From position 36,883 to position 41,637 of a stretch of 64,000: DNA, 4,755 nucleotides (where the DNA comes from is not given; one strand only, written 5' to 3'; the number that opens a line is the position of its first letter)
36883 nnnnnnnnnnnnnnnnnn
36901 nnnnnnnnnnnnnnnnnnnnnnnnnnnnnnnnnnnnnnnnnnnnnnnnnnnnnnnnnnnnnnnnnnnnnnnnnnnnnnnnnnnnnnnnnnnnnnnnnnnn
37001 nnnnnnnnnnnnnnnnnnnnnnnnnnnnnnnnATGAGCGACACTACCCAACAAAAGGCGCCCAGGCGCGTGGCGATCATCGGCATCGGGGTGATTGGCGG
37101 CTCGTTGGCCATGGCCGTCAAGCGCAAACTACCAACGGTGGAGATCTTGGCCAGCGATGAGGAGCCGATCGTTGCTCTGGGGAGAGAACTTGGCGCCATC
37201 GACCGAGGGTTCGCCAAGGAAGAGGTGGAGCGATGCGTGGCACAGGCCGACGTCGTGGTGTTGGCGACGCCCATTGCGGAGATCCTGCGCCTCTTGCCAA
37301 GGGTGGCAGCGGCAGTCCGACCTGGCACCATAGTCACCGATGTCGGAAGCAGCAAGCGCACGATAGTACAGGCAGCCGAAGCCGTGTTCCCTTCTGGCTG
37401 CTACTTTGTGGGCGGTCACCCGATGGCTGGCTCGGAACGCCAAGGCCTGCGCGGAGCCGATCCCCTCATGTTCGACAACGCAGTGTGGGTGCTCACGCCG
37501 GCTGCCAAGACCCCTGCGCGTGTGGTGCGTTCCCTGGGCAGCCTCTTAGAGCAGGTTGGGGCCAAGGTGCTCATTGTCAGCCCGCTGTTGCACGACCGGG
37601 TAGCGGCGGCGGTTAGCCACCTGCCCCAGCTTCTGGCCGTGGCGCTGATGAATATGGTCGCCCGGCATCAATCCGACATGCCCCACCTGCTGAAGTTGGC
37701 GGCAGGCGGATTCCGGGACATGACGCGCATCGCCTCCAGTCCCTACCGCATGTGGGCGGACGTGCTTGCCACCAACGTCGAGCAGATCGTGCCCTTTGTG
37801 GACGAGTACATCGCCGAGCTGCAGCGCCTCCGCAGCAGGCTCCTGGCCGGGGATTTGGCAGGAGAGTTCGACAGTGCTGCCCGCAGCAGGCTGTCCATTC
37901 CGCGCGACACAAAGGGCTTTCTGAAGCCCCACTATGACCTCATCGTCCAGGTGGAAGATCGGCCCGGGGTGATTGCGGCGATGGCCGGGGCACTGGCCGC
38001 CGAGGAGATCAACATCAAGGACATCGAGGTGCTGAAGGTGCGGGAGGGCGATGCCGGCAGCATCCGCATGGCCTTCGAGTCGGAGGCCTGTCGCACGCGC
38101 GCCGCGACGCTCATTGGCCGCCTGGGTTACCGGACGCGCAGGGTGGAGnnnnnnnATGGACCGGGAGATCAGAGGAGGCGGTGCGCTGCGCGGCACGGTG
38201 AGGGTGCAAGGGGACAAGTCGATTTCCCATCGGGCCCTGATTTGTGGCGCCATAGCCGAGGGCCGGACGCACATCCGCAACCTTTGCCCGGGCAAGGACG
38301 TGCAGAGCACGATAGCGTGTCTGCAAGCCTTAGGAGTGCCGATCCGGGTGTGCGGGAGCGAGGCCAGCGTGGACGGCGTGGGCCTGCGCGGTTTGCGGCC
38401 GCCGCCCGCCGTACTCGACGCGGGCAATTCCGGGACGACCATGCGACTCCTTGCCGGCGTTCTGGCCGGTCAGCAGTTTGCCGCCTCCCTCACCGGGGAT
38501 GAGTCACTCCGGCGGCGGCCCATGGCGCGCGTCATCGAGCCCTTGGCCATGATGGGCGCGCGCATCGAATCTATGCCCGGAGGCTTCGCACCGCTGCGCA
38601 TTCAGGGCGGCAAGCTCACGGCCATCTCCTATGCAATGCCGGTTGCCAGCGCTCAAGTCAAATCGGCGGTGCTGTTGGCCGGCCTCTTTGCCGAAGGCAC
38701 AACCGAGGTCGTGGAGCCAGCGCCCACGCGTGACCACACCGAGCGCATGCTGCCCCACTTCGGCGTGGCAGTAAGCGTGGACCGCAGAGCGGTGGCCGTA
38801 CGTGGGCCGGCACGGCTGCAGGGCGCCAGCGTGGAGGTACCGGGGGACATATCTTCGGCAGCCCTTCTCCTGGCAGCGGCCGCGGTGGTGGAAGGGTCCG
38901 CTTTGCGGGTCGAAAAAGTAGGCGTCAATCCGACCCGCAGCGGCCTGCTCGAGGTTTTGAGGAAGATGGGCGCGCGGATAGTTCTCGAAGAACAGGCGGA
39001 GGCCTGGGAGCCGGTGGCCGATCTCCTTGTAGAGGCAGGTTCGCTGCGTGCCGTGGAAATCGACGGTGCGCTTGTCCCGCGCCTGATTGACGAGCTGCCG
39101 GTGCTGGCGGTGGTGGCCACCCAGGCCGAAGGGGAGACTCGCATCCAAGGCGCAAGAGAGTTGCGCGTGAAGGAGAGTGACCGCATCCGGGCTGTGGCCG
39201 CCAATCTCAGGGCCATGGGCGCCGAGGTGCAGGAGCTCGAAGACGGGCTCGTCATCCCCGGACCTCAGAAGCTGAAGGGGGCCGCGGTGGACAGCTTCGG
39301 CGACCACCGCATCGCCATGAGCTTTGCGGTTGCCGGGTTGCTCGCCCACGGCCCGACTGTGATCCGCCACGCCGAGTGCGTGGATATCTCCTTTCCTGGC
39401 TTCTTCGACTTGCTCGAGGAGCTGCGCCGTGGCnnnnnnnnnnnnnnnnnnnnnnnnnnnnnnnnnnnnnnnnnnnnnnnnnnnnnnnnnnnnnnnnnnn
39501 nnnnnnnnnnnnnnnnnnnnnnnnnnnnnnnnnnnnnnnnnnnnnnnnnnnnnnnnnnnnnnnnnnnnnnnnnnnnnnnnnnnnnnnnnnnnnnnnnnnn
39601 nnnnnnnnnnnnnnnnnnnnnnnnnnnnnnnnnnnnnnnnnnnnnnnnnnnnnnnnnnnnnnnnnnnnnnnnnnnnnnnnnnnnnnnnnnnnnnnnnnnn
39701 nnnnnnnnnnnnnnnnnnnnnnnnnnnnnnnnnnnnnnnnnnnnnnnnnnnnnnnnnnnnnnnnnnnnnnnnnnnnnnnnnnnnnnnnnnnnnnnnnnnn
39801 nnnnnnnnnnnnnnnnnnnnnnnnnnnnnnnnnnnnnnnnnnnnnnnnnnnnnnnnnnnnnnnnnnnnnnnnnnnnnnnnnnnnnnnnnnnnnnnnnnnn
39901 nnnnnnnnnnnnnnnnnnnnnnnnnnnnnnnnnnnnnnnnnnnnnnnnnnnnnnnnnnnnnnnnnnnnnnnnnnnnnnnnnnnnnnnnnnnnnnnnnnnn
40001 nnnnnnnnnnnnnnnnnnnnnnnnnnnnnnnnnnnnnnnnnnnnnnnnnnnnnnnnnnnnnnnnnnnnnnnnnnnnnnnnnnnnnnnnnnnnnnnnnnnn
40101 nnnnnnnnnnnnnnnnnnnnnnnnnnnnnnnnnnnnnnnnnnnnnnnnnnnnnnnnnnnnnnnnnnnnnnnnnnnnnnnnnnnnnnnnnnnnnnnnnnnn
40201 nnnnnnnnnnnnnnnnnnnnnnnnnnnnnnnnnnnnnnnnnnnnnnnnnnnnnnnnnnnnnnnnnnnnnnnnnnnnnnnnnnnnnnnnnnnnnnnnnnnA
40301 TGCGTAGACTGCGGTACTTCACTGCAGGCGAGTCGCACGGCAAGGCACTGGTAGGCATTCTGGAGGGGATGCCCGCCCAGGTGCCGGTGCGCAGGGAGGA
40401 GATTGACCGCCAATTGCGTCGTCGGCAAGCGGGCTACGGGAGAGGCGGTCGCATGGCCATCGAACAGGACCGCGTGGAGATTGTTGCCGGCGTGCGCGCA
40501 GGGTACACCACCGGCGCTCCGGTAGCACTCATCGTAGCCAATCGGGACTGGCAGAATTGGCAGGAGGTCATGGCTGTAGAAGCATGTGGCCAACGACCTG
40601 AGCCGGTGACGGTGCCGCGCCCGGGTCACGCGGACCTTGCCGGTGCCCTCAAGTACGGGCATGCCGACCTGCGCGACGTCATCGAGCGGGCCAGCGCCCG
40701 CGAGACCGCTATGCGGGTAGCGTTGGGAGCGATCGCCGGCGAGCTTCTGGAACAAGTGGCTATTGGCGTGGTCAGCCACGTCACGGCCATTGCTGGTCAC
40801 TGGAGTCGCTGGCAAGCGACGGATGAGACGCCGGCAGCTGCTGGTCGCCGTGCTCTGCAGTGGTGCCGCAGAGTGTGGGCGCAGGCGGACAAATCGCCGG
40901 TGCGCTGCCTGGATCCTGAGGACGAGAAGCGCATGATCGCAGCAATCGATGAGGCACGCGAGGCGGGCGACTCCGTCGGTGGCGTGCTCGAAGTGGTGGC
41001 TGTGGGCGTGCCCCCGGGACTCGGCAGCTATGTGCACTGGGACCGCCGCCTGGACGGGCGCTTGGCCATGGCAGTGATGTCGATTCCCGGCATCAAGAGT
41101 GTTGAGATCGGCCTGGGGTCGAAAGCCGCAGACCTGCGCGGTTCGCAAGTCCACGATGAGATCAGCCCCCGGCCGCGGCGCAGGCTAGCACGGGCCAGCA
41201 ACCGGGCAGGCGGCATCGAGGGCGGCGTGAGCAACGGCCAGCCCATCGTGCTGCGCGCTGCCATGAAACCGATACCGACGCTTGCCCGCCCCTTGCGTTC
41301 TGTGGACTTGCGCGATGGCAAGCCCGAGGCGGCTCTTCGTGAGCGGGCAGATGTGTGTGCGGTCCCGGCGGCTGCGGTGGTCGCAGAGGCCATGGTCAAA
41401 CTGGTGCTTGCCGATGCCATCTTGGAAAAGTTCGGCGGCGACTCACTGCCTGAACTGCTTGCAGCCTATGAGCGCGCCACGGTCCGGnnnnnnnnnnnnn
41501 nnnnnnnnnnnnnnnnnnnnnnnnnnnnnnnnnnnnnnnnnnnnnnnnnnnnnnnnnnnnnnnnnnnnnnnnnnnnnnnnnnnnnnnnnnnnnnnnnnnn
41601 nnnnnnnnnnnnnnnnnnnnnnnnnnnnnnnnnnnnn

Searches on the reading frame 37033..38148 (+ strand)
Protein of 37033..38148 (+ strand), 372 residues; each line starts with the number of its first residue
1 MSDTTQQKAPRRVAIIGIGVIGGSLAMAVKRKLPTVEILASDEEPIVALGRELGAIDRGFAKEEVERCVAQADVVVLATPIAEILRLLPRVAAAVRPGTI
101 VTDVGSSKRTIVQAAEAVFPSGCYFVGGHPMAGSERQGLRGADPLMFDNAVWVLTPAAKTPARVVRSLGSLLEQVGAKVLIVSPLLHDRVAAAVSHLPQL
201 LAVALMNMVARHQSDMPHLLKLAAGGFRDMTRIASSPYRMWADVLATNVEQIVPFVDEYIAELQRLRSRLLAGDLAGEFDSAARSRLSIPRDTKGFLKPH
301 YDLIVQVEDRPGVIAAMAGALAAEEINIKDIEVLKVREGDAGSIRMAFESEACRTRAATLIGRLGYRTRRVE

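Call 4: search_protein_families(library=pfam, proteins=[window:37033-38148:+], max_evalue=0.01)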
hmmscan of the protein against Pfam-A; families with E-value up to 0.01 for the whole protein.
window:37033-38148:+ (372 aa): 14 families
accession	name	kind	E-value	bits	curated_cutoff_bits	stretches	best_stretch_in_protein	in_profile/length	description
PF02153.23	PDH_N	-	1.3e-33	116.1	26.5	1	25-180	1-153/154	Prephenate dehydrogenase, nucleotide-binding domain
PF20463.3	PDH_C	-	7.8e-23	81.2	22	1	184-271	2-89/102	Prephenate dehydrogenase, dimerization domain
PF01842.31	ACT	-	6.3e-08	32.7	27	1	302-350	2-48/66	ACT domain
PF22629.2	ACT_AHAS_ss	-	2.7e-06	27.9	27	1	303-350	1-48/67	AHAS small subunit-like ACT domain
PF03807.23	F420_oxidored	-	3.9e-06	27.8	21.6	1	12-104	1-91/94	NADP oxidoreductase coenzyme F420-dependent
PF03446.21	NAD_binding_2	-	9.8e-06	26.1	21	1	12-141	1-129/161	NAD binding domain of 6-phosphogluconate dehydrogenase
PF10727.15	Rossmann-like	-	0.00091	19.4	23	1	7-106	11-109/131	Rossmann-like domain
PF02826.25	2-Hacid_dh_C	-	0.0011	18.8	25.1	1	8-82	34-102/178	D-isomer specific 2-hydroxyacid dehydrogenase, NAD binding domain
PF13740.12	ACT_6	-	0.0021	18.4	23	0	308-338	10-40/76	ACT domain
PF01210.29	NAD_Gly3P_dh_N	-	0.003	18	23.1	0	13-101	2-99/158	NAD-dependent glycerol-3-phosphate dehydrogenase N-terminus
PF00670.27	AdoHcyase_NAD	-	0.0039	17.7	27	1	11-111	24-116/162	S-adenosyl-L-homocysteine hydrolase, NAD binding domain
PF02882.25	THF_DHG_CYH_C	-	0.0075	16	27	0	63-109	71-112/160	Tetrahydrofolate dehydrogenase/cyclohydrolase, NAD(P)-binding domain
PF02423.21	OCD_Mu_crystall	-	0.0084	15.6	24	0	10-107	129-227/314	Ornithine cyclodeaminase/mu-crystallin family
PF13840.12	ACT_7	-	0.0099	16.1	27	0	309-329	19-39/65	ACT domain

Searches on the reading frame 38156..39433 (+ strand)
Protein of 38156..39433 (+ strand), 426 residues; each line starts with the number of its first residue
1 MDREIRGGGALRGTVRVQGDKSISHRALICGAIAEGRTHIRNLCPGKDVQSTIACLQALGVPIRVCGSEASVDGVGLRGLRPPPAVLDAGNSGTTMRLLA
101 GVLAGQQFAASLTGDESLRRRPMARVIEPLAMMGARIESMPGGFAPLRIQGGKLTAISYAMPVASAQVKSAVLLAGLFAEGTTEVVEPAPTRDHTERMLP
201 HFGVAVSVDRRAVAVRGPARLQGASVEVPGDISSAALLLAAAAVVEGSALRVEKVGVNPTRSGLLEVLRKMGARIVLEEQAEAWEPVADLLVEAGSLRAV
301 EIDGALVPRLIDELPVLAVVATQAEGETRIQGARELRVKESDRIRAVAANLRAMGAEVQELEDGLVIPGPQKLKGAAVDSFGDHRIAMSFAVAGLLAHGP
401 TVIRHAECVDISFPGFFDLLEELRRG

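Call 9: search_protein_families(library=pfam, proteins=[window:38156-39433:+], max_evalue=0.00001)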
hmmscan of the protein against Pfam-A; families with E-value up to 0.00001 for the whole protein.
window:38156-39433:+ (426 aa): 1 family
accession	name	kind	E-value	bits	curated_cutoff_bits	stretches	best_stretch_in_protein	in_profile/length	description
PF00275.25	EPSP_synthase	-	3.7e-127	424.9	22.8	1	6-419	2-416/417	EPSP synthase (3-phosphoshikimate 1-carboxyvinyltransferase)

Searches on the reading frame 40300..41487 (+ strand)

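Call 9: search_protein_families(library=pfam, proteins=[window:40300-41487:+], max_evalue=0.00001)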
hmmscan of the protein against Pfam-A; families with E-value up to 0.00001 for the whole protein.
window:40300-41487:+ (396 aa): 1 family
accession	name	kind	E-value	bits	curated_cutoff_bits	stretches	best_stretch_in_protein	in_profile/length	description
PF01264.26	Chorismate_synt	-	9.7e-121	402.9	27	1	4-375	1-327/327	Chorismate synthase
